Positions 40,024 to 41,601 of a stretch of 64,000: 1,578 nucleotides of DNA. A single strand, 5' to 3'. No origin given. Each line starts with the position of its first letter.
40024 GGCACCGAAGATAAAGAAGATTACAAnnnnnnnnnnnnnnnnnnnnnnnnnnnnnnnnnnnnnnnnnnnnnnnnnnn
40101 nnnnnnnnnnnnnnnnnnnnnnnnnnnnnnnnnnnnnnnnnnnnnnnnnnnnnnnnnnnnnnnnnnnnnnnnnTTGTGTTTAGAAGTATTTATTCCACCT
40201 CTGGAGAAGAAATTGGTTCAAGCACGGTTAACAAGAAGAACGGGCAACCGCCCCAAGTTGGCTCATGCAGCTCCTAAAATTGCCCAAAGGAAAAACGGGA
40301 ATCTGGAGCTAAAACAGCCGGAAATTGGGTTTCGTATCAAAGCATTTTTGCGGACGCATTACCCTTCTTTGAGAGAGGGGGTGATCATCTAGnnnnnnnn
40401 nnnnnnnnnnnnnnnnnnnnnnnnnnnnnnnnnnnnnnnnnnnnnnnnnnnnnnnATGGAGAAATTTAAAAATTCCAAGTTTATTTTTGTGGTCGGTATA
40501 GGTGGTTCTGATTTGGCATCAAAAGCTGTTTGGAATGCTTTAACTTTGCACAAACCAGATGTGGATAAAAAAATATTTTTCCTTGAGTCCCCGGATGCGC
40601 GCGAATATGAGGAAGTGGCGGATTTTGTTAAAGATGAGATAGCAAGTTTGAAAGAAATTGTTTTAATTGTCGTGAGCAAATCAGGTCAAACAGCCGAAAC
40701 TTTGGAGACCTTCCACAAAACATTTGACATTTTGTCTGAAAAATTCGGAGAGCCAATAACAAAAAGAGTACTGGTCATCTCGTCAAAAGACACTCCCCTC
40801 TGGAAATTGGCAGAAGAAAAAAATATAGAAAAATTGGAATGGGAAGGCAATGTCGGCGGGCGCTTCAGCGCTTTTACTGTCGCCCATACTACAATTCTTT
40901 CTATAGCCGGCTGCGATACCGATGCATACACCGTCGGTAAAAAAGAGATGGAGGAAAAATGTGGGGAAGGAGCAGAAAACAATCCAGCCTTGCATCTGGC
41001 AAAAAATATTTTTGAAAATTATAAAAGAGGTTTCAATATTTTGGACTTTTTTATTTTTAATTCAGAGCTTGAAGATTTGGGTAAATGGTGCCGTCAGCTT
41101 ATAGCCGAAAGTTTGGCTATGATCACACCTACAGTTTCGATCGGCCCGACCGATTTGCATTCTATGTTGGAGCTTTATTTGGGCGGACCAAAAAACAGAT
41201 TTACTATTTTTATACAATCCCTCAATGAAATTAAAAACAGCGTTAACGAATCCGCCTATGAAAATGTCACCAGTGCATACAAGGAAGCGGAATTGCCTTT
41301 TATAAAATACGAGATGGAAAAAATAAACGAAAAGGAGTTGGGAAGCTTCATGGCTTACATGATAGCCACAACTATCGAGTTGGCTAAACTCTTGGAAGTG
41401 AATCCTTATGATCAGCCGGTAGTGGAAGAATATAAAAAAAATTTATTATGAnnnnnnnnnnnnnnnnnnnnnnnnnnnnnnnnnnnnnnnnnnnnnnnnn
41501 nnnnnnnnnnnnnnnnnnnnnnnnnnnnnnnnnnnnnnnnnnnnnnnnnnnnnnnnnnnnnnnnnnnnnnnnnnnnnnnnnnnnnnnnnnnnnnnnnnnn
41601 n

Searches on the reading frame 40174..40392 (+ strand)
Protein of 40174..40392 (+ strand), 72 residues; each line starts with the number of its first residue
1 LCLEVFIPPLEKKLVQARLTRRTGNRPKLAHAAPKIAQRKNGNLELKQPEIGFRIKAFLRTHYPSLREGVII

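Call 10: search_protein_families(library=pfam, proteins=[window:40174-40392:+], max_evalue=0.01)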
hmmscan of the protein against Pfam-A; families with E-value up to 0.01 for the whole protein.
window:40174-40392:+ (72 aa): 0 families

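Call 17: find_homologous_proteins(query=A1, max_evalue=0.01)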
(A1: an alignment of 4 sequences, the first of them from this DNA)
Query A1 (4 sequences): 15 candidates shared short words with the query, none scored E <= 0.01.

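Call 18: search_protein_families(library=ncbifam, alignment_id=A1, max_evalue=1)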
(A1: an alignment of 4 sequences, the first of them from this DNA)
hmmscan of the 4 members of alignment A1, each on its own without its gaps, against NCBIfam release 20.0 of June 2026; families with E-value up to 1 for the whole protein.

A. member 1, seq(59 aa): 0 families

B. families by the number of members that match (of 4 scanned): 0 families

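Call 19: search_protein_families(library=pfam, alignment_id=A1, max_evalue=1)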
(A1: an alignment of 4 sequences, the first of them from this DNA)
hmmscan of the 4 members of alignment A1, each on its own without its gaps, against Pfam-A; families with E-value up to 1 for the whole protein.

A. member 1, seq(59 aa): 0 families

B. families by the number of members that match (of 4 scanned): 0 families

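Call 35: search_protein_representatives(protein=window:40213-40389:+)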
Query: 59 residues. Proteins with E-value up to 0.001 (for the whole library): 2; up to 1e-10: 0; up to 1e-30: 0. The best 2 are listed.
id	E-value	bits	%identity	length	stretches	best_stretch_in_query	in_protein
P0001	9.0e-07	44.9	52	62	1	5-58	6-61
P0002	2.2e-04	37.4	31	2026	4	12-48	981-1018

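Call 38: find_homologous_proteins(query=A5, max_evalue=0.01)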
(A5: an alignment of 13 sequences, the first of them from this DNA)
Query A5 (13 sequences) (59 aa, profile of the alignment): 3 proteins with E <= 0.01 among 192 candidates.
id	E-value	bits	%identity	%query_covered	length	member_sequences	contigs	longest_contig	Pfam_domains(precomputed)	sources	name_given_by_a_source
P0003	6.3e-14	69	29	95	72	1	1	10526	-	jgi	jgi:hypothetical protein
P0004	2.3e-9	55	41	69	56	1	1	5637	-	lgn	-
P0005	1.0e-8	53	50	20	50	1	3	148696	-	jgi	-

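Call 40: find_encoding_contigs(protein=P0003, flank=3000, max_places=3)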
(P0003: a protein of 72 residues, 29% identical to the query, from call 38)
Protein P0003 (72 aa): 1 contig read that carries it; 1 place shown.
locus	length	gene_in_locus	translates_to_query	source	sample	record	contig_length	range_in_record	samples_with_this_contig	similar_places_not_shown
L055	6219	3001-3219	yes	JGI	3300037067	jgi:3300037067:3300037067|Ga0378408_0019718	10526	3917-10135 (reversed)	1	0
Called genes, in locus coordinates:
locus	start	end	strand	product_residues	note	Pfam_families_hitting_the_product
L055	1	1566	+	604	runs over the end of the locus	PF00009:GTP_EFTU, PF01926:MMR_HSR1 (weak), PF02421:FeoB_N (faint), PF22042:EF-G_D2, PF03144:GTP_EFTU_D2, PF00679:EFG_C, PF21018:BipA_C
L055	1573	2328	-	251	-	-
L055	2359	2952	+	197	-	-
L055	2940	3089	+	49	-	-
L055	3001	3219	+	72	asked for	-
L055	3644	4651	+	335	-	PF00342:PGI (weak)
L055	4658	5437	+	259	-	PF00480:ROK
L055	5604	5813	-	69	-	PF12844:HTH_19 (weak), PF01381:HTH_3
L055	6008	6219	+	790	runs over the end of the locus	-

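Call 41: find_encoding_contigs(protein=P0004, flank=3000, max_places=3)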
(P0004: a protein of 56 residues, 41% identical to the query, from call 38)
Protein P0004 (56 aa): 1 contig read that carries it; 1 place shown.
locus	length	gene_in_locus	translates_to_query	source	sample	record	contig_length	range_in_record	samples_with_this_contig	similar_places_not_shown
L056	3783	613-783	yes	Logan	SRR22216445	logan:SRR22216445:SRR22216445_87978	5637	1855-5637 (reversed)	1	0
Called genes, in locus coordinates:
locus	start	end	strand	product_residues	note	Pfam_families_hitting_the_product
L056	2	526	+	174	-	?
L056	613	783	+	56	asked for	-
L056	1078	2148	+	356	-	PF00342:PGI (weak)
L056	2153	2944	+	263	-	PF00480:ROK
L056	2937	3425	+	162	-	PF01625:PMSR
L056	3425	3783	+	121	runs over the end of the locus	PF01641:SelR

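Call 46: search_solved_structures(query=A5, max_evalue=10, show_alignments=2)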
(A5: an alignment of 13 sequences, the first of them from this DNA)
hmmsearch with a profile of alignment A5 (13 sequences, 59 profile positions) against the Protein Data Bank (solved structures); distinct sequences matched with E-value up to 10: 1.
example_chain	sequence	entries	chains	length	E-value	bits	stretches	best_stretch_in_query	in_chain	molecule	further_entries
5f5u_C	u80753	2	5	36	0.58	13.3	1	32-58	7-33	Zinc finger domain-containing protein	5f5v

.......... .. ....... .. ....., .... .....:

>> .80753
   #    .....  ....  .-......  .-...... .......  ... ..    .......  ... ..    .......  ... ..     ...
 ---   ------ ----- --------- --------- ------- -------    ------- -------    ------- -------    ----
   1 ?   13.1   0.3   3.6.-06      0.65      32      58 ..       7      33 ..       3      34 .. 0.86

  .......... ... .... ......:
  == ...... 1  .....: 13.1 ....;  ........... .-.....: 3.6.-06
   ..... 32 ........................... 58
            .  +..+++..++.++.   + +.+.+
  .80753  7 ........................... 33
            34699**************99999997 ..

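Call 47: search_protein_families(library=phrogs, alignment_id=A5, max_evalue=1)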
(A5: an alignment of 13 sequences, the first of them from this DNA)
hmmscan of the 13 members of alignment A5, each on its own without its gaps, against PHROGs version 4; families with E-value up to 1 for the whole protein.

A. member 1, seq(59 aa): 0 families

B. families by the number of members that match (of 13 scanned): 1 family
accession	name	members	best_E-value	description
phrog_672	-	1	0.22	-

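Call 48: search_protein_families(library=padloc, alignment_id=A5, max_evalue=1)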
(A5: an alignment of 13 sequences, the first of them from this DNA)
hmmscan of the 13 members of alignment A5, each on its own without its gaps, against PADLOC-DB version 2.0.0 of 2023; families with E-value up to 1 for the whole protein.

A. member 1, seq(59 aa): 0 families

B. families by the number of members that match (of 13 scanned): 0 families

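Call 53: predict_structure(alignment_id=A6)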
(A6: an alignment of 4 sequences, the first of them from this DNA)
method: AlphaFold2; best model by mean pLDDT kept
length: 59 residues; sequences in the alignment: 4
mean_pLDDT: 62.6   pTM: 0.27
mean pLDDT of the five models: 62.6, 61.3, 60.5, 58.4, 58.3
residues with pLDDT >= 90: 0; 70-90: 14; 50-70: 43; < 50: 2
segments of 3 or more residues with pLDDT < 50: none
pLDDT, mean of each block of 10 residues (from residue 1): 54 59 56 65 81 61
secondary structure, 60 per line:
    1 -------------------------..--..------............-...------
elements in order: H38-49

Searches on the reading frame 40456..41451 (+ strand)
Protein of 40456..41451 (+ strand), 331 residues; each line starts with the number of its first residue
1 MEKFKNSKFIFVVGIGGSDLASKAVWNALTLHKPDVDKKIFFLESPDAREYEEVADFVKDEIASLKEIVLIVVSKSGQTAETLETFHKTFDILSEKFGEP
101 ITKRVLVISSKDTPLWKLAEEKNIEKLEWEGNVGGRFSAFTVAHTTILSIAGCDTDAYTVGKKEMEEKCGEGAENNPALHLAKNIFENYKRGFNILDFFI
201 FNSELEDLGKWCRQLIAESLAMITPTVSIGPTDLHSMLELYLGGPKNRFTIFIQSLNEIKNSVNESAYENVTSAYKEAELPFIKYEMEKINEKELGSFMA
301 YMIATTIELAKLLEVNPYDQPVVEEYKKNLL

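Call 10: search_protein_families(library=pfam, proteins=[window:40456-41451:+], max_evalue=0.01)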
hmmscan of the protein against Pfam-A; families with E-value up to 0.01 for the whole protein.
window:40456-41451:+ (331 aa): 1 family
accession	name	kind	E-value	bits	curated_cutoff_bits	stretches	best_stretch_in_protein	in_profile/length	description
PF00342.24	PGI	-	8.5e-12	44.9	22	1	5-219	94-305/486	Phosphoglucose isomerase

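Call 12: find_related_loci(query=window:40456-41451:+, collection=genome_contigs, flank=3000)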
Query window:40456-41451:+ (331 aa) in genome_contigs; peptide patterns used: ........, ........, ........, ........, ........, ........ (x = any residue, [..] = any of these).
153 stretches matched a pattern; 7 encode a relative of the query (tblastn E <= 1e-3); 7 distinct loci.
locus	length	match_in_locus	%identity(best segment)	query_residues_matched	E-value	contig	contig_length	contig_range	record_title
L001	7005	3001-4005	77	2-330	2e-177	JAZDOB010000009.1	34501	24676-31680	MAG: Candidatus Zambryskibacteria bacterium isolate MEGAHIT-group-0.746 k141_2338572, whole genome shotgun sequence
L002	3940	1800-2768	78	8-331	0e+0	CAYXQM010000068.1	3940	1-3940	MAG TPA_asm: uncultured Candidatus Saccharibacteria bacterium isolate SRP178699_co1_498 genome assembly, contig: NODE_35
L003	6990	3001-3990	76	1-330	1e-171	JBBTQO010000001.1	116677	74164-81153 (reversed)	MAG: Patescibacteria group bacterium isolate H43-bin019_1 H43_bin019_1_000000000001, whole genome shotgun sequence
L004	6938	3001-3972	76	1-330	2e-167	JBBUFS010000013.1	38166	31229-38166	MAG: Patescibacteria group bacterium isolate H43-bin098_1 H43_bin098_1_000000000013, whole genome shotgun sequence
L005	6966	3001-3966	71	1-330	7e-162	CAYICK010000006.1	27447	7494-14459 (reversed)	MAG TPA_asm: uncultured Candidatus Saccharibacteria bacterium isolate ERP119705_co18_128 genome assembly, contig: NODE_1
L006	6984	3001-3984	71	1-330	3e-160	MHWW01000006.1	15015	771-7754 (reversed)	MAG: Candidatus Zambryskibacteria bacterium RIFOXYC1_FULL_39_10 rifoxyc1_full_scaffold_1394, whole genome shotgun sequen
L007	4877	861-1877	67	1-330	3e-160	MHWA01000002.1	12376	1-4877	MAG: Candidatus Zambryskibacteria bacterium RIFCSPLOWO2_01_FULL_35_19 rifcsplowo2_01_scaffold_11972, whole genome shotgu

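Call 24: find_related_loci(query=A3, collection=metagenome_contigs, flank=1600)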
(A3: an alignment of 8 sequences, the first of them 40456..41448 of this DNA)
Query A3 (331 aa) in metagenome_contigs; peptide patterns used: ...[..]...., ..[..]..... (x = any residue, [..] = any of these).
600 stretches matched a pattern (row limit reached: there are more); 47 encode a relative of the query (tblastn E <= 1e-3); 47 distinct loci.
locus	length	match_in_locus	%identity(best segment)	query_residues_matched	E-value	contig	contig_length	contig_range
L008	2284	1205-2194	78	1-330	0e+0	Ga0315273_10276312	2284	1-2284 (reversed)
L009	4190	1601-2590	75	1-330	3e-171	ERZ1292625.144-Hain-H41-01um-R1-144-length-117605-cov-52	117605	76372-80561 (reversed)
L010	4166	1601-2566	76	1-330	6e-170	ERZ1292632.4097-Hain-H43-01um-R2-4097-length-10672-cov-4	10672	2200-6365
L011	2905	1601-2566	76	1-330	1e-174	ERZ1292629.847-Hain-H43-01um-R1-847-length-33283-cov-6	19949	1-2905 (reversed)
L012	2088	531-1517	75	1-329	0e+0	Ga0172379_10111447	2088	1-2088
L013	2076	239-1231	73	1-331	2e-180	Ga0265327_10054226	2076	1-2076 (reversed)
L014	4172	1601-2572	76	1-330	2e-167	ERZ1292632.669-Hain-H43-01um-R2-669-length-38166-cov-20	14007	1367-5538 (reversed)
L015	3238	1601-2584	73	1-330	2e-168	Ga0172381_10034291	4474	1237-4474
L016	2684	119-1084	73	1-330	1e-172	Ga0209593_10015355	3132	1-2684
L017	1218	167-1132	70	1-330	7e-180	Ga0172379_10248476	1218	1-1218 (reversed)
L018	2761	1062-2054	72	1-330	7e-171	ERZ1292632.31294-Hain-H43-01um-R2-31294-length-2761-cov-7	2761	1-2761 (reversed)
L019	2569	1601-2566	71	1-330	6e-167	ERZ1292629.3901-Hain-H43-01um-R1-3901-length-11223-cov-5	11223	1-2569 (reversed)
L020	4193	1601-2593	71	1-331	3e-160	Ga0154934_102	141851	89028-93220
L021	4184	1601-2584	71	1-330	4e-160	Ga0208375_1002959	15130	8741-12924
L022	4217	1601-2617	67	1-330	3e-159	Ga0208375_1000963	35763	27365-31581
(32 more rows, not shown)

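Call 63: find_encoding_contigs(protein=window:40456-41451:+, flank=2500, max_places=3)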
Protein window:40456-41451:+ (331 aa): 1 contig read that carries it; 1 place shown.
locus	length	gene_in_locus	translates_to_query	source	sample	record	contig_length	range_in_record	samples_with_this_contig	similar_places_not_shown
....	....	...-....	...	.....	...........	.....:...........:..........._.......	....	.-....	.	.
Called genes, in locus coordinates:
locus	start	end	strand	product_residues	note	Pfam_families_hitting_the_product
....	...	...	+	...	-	-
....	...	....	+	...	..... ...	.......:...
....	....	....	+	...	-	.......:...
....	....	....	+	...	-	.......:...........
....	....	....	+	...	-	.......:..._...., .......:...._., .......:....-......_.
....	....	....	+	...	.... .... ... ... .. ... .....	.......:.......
